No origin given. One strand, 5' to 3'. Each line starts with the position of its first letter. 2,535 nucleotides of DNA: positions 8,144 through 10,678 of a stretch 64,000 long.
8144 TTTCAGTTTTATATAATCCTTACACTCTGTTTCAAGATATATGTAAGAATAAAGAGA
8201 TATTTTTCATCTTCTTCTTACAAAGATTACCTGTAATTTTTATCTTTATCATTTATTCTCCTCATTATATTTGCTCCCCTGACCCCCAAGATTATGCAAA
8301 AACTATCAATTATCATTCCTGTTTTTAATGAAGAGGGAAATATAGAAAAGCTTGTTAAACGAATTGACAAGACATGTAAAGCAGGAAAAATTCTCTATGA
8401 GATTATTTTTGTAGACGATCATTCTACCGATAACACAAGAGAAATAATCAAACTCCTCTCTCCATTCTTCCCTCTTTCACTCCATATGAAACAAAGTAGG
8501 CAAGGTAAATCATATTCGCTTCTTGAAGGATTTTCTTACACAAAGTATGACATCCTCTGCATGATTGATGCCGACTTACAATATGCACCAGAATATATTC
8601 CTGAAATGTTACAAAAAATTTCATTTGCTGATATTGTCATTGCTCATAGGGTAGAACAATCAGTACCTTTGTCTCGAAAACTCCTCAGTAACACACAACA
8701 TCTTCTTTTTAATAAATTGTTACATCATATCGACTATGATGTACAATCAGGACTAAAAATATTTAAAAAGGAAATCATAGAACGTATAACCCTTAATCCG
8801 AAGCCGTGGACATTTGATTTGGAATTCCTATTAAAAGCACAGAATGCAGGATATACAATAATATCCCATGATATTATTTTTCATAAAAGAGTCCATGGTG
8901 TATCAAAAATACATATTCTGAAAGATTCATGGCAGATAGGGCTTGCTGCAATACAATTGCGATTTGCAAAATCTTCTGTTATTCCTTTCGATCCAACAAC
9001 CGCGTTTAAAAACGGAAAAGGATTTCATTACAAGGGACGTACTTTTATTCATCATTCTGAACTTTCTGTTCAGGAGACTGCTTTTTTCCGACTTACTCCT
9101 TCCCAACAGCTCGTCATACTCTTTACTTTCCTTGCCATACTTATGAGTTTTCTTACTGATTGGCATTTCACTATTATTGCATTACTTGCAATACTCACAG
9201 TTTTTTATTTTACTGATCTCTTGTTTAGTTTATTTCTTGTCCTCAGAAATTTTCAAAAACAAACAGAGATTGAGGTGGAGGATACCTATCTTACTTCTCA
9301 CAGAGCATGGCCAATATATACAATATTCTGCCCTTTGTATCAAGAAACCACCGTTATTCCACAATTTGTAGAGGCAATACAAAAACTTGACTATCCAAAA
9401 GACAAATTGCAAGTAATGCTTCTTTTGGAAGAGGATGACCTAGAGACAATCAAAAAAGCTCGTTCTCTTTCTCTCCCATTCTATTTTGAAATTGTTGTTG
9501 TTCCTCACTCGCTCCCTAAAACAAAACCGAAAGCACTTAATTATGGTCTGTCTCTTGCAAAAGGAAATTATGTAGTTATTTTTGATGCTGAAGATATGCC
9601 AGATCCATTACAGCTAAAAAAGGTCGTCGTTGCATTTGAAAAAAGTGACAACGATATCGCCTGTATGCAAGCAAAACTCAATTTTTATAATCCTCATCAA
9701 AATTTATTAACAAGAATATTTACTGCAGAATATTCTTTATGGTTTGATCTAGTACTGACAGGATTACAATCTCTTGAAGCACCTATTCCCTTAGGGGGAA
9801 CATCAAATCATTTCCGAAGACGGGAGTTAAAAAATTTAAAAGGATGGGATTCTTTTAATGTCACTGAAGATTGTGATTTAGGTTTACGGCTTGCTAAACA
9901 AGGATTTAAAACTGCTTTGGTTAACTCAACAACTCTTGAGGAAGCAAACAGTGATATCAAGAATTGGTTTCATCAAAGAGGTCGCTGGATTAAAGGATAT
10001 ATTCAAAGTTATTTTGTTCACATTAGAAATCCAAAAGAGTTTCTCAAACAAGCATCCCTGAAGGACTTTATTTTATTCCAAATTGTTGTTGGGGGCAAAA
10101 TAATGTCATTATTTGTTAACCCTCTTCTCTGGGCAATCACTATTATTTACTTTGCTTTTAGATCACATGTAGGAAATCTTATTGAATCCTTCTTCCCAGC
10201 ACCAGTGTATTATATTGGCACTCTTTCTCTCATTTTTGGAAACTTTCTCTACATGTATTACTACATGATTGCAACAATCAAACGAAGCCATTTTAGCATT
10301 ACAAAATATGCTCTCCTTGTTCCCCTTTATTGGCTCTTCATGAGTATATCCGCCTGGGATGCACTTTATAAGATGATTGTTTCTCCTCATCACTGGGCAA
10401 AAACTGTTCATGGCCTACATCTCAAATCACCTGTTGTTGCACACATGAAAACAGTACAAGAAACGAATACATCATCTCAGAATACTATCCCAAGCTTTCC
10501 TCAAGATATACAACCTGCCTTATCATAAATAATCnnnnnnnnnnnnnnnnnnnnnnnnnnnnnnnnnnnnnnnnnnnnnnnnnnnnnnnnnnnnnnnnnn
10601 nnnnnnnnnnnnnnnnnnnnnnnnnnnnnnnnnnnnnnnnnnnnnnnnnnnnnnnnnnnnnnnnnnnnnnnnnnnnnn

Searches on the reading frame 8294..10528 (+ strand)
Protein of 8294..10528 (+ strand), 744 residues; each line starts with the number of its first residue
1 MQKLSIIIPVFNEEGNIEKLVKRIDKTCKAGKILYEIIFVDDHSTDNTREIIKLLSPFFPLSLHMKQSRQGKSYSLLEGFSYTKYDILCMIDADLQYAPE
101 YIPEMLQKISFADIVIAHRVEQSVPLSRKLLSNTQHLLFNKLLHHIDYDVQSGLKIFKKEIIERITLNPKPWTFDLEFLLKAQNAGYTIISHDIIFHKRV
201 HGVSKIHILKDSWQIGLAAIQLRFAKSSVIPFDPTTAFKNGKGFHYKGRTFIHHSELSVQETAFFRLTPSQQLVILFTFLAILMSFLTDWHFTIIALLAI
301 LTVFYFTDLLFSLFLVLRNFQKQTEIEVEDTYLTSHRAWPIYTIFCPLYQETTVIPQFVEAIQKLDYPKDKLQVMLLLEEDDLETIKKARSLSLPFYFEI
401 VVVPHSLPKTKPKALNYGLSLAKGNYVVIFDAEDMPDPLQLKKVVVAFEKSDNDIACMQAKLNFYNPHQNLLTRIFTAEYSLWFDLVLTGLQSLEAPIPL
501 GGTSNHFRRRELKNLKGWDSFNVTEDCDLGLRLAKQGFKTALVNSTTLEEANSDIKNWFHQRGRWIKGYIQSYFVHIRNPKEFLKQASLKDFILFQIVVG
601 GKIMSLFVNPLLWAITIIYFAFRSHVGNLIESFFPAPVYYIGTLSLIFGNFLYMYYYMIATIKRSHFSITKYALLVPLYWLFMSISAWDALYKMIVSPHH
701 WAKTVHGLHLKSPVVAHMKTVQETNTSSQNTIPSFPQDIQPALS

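Call 13: search_protein_families(library=pfam, proteins=[window:8294-10528:+])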
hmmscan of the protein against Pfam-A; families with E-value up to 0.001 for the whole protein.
window:8294-10528:+ (744 aa): 5 families
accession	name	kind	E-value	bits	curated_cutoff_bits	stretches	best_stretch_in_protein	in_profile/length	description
PF00535.33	Glycos_transf_2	-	5.1e-40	137.6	23.3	2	5-163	1-165/168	Glycosyl transferase family 2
PF13641.12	Glyco_tranf_2_3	-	2.3e-31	110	27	2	342-568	3-230/230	Glycosyltransferase like family 2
PF13632.12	Glyco_trans_2_3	-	2.6e-22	80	27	1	426-632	1-178/198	Glycosyl transferase family group 2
PF13506.12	Glyco_transf_21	-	3.1e-12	46.8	21.7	1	403-566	8-173/174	Glycosyl transferase family 21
PF10111.15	Glyco_tranf_2_2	-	8.4e-09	35.7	27.3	1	5-113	1-110/276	Glycosyltransferase like family 2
